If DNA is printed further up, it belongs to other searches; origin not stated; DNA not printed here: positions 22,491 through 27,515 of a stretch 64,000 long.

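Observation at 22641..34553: Three consecutive, mutually different beta-solenoid cassettes (~4,000 aa), each looking like a complete autotransporter-style passenger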

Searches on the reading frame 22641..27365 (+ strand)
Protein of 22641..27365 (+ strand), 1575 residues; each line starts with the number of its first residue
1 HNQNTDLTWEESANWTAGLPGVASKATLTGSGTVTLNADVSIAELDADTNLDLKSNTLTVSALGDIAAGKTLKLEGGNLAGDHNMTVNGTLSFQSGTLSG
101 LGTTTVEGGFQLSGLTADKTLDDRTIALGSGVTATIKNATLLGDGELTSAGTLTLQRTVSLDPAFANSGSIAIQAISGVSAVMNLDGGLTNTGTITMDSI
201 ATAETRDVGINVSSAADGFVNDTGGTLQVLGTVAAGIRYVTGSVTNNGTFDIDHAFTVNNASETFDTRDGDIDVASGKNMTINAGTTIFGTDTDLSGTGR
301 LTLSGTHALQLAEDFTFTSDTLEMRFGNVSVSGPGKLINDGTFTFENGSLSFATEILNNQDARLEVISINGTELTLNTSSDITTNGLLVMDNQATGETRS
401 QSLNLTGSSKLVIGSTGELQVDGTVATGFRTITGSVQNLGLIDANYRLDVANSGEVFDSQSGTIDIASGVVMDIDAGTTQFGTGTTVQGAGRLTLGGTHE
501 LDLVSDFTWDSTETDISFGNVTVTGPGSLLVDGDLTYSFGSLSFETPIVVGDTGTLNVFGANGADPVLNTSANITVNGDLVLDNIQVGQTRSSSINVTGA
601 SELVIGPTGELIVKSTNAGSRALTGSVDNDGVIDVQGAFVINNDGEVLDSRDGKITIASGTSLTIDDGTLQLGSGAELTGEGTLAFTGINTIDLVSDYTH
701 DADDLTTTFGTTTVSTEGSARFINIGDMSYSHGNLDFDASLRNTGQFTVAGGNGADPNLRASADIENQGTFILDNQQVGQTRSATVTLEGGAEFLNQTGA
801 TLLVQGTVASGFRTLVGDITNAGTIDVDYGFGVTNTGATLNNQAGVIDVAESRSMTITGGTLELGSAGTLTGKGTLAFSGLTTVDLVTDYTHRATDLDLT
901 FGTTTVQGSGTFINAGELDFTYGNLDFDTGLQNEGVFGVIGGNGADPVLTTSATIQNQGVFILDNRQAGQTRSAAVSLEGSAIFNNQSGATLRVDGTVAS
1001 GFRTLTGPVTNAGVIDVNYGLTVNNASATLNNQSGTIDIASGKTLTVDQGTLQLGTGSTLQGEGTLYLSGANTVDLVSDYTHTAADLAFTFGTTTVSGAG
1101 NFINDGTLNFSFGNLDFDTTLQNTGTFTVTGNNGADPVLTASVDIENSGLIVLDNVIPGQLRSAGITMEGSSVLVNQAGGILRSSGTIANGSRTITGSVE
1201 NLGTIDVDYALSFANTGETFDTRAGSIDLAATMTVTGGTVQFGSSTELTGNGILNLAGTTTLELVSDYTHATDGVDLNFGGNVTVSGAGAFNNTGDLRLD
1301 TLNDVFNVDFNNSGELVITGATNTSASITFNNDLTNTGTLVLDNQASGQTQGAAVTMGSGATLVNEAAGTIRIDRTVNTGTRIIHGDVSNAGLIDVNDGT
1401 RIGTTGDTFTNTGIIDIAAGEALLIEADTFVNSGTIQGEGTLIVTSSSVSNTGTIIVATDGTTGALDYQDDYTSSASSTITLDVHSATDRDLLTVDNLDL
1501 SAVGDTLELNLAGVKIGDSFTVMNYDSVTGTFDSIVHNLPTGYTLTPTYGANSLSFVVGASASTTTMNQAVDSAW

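Call 11: search_protein_families(library=ncbifam, proteins=[window:22641-27365:+], max_evalue=10)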
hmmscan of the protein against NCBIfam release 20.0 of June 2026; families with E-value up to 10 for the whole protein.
window:22641-27365:+ (1575 aa): 0 families

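Call 15: search_solved_structures(query=window:22641-27365:+, max_evalue=10)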
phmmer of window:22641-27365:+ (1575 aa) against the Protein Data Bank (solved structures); distinct sequences matched with E-value up to 10: 2.
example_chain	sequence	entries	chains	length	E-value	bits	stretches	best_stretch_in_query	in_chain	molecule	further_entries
1juv_A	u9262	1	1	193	1.5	9.4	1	858-943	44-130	DIHYDROFOLATE REDUCTASE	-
2oh3_A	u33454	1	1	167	3.2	8.3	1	713-755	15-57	COG1633: Uncharacterized conserved protein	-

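Call 21: find_homologous_proteins(query=window:22641-27365:+, max_evalue=0.001)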
Query window:22641-27365:+ (1575 aa): 6 proteins with E <= 0.001 among 8000 candidates.
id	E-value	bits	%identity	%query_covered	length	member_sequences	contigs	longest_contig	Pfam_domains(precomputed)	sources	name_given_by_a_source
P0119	7.3e-94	334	34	68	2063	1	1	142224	PF11765.14,PF27417.1,PF26745.1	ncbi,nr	ncbi:MAG: hypothetical protein HQM03_02710, partial [Magnetococcales bacterium]|nr:hypothetical prot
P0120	2.6e-92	329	33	33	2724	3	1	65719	PF11765.14,PF14828.12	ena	-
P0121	7.8e-34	135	30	55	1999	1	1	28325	PF01839.30,PF11765.14,PF13517.13,PF00353.26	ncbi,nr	ncbi:MAG: FG-GAP repeat protein, partial [Magnetococcales bacterium]|nr:FG-GAP repeat protein [Magne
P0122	3.0e-20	90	28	41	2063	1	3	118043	PF27415.1,PF17957.8,PF27417.1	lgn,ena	-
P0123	1.3e-13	68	38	7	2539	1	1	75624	PF18886.7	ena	-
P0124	1.7e-8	51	27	74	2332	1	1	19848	-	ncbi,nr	ncbi:MAG: hypothetical protein P1V34_07785 [Alphaproteobacteria bacterium]|nr:hypothetical protein [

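Call 22: search_protein_families(library=pfam, proteins=[P0119, P0122], max_evalue=0.01)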
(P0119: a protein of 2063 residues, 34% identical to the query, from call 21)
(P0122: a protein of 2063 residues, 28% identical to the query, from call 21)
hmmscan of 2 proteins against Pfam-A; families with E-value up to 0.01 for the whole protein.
P0119 (2063 aa): 3 families
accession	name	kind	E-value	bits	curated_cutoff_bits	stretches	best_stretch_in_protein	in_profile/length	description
PF11765.13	Hyphal_reg_CWP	-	3.7e-09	36.3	28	1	957-1104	20-174/328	Hyphally regulated cell wall protein N-terminal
PF17803.7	Cadherin_4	-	0.0023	18.9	25.1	1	84-150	4-70/71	Bacterial cadherin-like domain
PF00353.25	HemolysinCabind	-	0.0029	18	23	1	1667-1699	2-35/36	RTX calcium-binding nonapeptide repeat (4 copies)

P0122 (2063 aa): 2 families
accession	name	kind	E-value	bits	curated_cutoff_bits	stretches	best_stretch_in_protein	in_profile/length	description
PF17957.7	Big_7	-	3.4e-08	34.4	24.1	1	173-226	16-69/70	Bacterial Ig domain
PF13205.12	Big_5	-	1.9e-05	25.7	23.6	1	253-350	3-98/105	Bacterial Ig-like domain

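Call 80: find_encoding_contigs(protein=P0119, flank=10000, max_places=2)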
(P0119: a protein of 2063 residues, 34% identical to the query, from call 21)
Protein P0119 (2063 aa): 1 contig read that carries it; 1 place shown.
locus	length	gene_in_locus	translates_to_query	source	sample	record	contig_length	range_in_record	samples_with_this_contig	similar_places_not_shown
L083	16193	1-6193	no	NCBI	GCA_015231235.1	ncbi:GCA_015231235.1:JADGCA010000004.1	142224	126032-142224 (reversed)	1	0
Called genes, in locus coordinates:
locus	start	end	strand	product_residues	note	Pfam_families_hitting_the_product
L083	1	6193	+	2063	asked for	PF11765:Hyphal_reg_CWP (faint), PF27417:BigA_3rd (weak), PF26745:SPM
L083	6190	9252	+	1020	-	PF00664:ABC_membrane, PF00005:ABC_tran, PF25919:BSH_CusB (faint), PF25994:HH_AprE, PF26002:Beta-barrel_AprE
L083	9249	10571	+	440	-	PF02321:OEP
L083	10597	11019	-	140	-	PF00903:Glyoxalase, PF12681:Glyoxalase_2 (weak), PF18029:Glyoxalase_6 (weak)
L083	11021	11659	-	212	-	PF00730:HhH-GPD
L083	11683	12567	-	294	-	PF02412:TSP_3 (faint), PF00691:OmpA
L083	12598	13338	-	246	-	PF01479:S4, PF00849:PseudoU_synth_2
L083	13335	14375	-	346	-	PF00579:tRNA-synt_1b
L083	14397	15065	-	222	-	PF02163:Peptidase_M50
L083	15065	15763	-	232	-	PF00005:ABC_tran, PF13304:AAA_21 (faint)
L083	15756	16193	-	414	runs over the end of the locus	PF12704:MacB_PCD, PF02687:FtsX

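Call 81: find_encoding_contigs(protein=P0122, flank=6000, max_places=1)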
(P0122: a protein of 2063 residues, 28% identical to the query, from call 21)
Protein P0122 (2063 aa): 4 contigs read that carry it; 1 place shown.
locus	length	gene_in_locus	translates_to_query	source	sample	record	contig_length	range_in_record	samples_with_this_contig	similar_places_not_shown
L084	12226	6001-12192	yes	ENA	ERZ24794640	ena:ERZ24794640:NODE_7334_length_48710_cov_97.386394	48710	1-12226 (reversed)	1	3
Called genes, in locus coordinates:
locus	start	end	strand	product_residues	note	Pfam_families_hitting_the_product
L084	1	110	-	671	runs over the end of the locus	PF16697:Yop-YscD_cpl, PF00498:FHA, PF01590:GAF, PF13185:GAF_2, PF00158:Sigma54_activat, PF14532:Sigma54_activ_2, PF25601:AAA_lid_14, PF02954:HTH_8, +1 more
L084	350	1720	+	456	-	PF07643:DUF1598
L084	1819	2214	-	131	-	PF00903:Glyoxalase (weak)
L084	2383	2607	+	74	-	-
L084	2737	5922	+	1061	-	PF00404:Dockerin_1, PF08309:LVIVD (faint), PF09136:Glucodextran_B (faint), PF19077:Big_13, PF13205:Big_5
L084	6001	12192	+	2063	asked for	PF17957:Big_7, PF27417:BigA_3rd (faint), PF27415:BigA_4th (faint)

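Call 82: find_encoding_contigs(protein=P0120, flank=10000, max_places=1)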
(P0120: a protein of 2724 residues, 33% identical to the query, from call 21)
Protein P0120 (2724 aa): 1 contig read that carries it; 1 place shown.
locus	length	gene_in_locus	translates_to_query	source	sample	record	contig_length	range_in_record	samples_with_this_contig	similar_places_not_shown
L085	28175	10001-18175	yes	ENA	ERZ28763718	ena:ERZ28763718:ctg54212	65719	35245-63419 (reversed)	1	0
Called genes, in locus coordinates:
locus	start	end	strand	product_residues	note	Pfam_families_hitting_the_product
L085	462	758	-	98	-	-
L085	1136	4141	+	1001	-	-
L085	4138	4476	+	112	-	-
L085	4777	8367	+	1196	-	-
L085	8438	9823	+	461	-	PF13701:DDE_Tnp_1_4, PF01609:DDE_Tnp_1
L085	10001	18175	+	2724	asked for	PF11765:Hyphal_reg_CWP (faint), PF14828:Amnionless (faint)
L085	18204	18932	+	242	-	PF00353:HemolysinCabind (faint), PF08548:Peptidase_M10_C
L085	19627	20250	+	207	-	-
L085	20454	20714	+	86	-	-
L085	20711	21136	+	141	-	-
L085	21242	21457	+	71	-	PF01527:HTH_Tnp_1, PF13518:HTH_28 (faint)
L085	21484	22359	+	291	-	PF13276:HTH_21, PF00665:rve, PF13683:rve_3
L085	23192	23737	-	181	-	PF00072:Response_reg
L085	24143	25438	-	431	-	PF00872:Transposase_mut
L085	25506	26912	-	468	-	PF13701:DDE_Tnp_1_4, PF01609:DDE_Tnp_1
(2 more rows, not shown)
